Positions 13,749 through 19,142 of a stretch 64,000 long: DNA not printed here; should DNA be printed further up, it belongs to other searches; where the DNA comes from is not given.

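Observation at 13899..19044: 1697-aa cadherin-like repeat surface protein with a very recent internal 590-bp tandem duplication and a perfect palindromic operator in its leader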

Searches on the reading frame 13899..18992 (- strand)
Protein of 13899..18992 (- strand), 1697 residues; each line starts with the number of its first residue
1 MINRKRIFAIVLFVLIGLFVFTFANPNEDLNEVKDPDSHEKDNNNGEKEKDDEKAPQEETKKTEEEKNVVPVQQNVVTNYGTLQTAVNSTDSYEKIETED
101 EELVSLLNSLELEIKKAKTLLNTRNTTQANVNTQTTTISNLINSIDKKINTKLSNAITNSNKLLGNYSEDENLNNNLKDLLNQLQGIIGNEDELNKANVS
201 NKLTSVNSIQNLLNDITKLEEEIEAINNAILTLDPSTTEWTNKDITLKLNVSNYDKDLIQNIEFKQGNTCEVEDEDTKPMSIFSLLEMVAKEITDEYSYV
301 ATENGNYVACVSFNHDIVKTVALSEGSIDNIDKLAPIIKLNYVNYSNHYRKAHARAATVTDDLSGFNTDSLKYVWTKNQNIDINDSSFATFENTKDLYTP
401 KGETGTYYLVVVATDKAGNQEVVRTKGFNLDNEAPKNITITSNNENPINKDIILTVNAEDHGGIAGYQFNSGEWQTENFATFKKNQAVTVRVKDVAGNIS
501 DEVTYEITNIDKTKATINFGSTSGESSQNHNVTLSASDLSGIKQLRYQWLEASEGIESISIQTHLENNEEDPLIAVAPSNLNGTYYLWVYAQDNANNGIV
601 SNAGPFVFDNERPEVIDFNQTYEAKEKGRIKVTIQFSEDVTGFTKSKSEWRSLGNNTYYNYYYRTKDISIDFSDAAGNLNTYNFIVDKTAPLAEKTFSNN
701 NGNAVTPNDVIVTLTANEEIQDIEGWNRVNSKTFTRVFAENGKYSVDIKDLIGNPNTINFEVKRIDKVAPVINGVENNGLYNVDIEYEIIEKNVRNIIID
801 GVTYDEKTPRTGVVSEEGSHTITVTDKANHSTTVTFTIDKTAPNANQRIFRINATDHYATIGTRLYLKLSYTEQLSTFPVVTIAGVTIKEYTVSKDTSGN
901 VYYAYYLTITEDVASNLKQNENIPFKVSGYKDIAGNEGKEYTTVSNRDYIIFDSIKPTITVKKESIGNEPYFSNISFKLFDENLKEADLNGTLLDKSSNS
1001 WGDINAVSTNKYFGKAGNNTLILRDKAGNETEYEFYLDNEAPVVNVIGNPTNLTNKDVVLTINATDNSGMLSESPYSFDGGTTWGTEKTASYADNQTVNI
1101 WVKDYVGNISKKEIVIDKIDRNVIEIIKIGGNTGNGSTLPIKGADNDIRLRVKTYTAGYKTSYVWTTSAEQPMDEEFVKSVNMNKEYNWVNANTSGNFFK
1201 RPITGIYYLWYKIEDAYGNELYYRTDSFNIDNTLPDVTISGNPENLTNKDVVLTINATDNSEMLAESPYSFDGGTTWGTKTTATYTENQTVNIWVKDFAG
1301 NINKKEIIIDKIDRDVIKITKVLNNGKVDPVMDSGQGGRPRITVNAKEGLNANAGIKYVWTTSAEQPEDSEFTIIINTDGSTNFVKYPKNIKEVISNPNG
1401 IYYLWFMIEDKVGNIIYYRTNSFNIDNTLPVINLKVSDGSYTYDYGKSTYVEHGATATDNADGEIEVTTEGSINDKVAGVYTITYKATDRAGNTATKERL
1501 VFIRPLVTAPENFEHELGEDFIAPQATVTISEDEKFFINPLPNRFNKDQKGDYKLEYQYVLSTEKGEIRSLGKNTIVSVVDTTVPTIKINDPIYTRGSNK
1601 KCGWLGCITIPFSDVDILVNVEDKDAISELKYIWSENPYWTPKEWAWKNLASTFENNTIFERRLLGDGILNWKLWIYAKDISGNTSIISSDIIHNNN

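Call 6: search_protein_families(library=pfam, proteins=[window:13899-18992:-], max_evalue=0.1)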
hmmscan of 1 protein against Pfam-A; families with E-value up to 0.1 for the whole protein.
window:13899-18992:- (1697 aa): 8 families
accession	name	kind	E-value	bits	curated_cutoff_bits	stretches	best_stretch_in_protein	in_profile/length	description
PF16403.11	Bact_surface_Ig-like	-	1.1e-10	41.8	27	1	1448-1502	15-70/71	Bacterial surface protein, Ig-like domain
PF19077.6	Big_13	-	7e-06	26.9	27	1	1456-1501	55-97/102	Bacterial Ig-like domain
PF19078.6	Big_12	-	0.013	16.2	27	1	851-945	8-98/102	Bacterial Ig-like domain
PF11088.13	RL11D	-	0.023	15.4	25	0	475-532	7-62/99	Glycoprotein encoding membrane proteins RL5A and RL6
PF15418.12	DUF4625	-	0.029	15.1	27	0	372-424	73-125/131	Domain of unknown function (DUF4625)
PF12245.14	Big_3_2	-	0.037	14.6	23.3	0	394-432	84-122/122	Bacterial Ig-like domain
PF25298.1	Baculo_FP_2nd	-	0.068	13.3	24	0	371-381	20-30/53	Baculovirus FP protein domain 2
PF00386.27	C1q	-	0.077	13.7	23.7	0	1181-1226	26-66/127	C1q domain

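Call 12: find_homologous_proteins(query=window:13899-18992:-, max_evalue=0.001)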
Query window:13899-18992:- (1697 aa): 43 proteins with E <= 0.001 among 8000 candidates.
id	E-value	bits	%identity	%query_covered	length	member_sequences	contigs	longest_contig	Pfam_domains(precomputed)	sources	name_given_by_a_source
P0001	0.0e+0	3770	100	100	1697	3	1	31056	PF16403.12,PF19077.7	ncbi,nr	ncbi:MAG: DUF5011 domain-containing protein [Bacilli bacterium]|nr:DUF5011 domain-containing protein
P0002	7.2e-122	426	25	64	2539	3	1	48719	PF02920.22,PF06832.19,PF26196.1,PF14645.12,PF01483.28,PF19077.7,PF23589.3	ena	-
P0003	9.4e-76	274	28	40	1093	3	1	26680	PF06832.19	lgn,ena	-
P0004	1.5e-69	253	28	39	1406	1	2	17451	PF06486.17,PF16403.12,PF06832.19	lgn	-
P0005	1.3e-54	203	31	20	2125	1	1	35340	PF01183.27,PF21471.4,PF02012.27,PF03174.20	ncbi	-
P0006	1.5e-46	177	28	35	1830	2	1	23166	PF13754.13,PF17957.8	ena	-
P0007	3.8e-45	172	29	15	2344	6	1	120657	PF17957.8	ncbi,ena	-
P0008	5.8e-44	168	31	17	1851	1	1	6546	PF17957.8,PF24893.1,PF12810.14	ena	-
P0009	2.9e-40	156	27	27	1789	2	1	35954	PF17957.8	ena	-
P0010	8.6e-40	154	27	24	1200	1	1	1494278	PF16403.12,PF24893.1,PF12245.15,PF19077.7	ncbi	-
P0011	1.2e-39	154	29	22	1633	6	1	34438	PF15418.13,PF02494.23,PF16403.12,PF12245.15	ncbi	ncbi:MAG: DUF5011 domain-containing protein, partial [Bacilli bacterium]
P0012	4.1e-39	152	25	33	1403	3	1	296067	PF06486.17,PF16403.12,PF06832.19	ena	-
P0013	7.1e-39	151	28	15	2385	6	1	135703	PF07495.20,PF15418.13,PF17963.8,PF17892.8,PF00395.26,PF12245.15,PF19077.7,PF17936.8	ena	-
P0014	2.9e-38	149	33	17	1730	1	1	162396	PF17957.8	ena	-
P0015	9.7e-38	148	26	24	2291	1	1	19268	PF13132.14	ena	-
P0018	9.5e-34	134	26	32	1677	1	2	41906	PF02920.22,PF16403.12,PF12245.15,PF06832.19,PF19077.7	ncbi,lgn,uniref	ncbi:immunoglobulin-like domain-containing protein [Marinicrinis lubricantis]|uniref:Immunoglobulin-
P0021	6.8e-27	112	28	20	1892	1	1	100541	PF16403.12,PF12245.15,PF06832.19,PF19077.7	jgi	-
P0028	1.6e-22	97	46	4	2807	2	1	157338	PF23237.2,PF13229.13,PF17963.8,PF17892.8,PF02494.23,PF20773.6,PF16403.12,PF16184.12,PF09134.17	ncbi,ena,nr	ncbi:MAG: hypothetical protein AUK35_09395 [Zetaproteobacteria bacterium CG2_30_46_52]|nr:MAG: hypot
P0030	2.2e-20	90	25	15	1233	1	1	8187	PF12733.14,PF19789.7,PF16403.12,PF19077.7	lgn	-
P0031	2.3e-20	90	37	5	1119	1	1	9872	PF16403.12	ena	-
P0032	9.9e-20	88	28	12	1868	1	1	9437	PF16403.12,PF12245.15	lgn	-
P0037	6.5e-14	69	22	28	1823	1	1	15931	PF13750.13,PF16403.12,PF12245.15,PF19077.7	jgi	-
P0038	6.4e-12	62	40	7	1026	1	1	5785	PF00801.27,PF18981.7,PF02494.23,PF16403.12,PF18911.7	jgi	-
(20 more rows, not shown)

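Call 16: find_encoding_contigs(protein=P0001, flank=3000, max_places=6)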
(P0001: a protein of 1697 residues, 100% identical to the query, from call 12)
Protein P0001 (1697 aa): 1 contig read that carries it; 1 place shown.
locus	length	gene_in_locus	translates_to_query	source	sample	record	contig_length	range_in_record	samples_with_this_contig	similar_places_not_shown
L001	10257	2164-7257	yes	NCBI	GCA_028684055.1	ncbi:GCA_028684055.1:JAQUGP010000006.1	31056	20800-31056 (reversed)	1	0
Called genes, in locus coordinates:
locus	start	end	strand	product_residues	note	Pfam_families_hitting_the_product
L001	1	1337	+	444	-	PF00733:Asn_synthase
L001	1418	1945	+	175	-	PF10502:Peptidase_S26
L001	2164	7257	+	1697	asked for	PF19077:Big_13 (faint), PF16403:Bact_surface_Ig-like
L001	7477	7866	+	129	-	PF08000:bPH_1, PF14470:bPH_3 (weak)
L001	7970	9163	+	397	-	PF01168:Ala_racemase_N, PF00842:Ala_racemase_C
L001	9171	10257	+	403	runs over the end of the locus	PF02655:ATP-grasp_3 (weak)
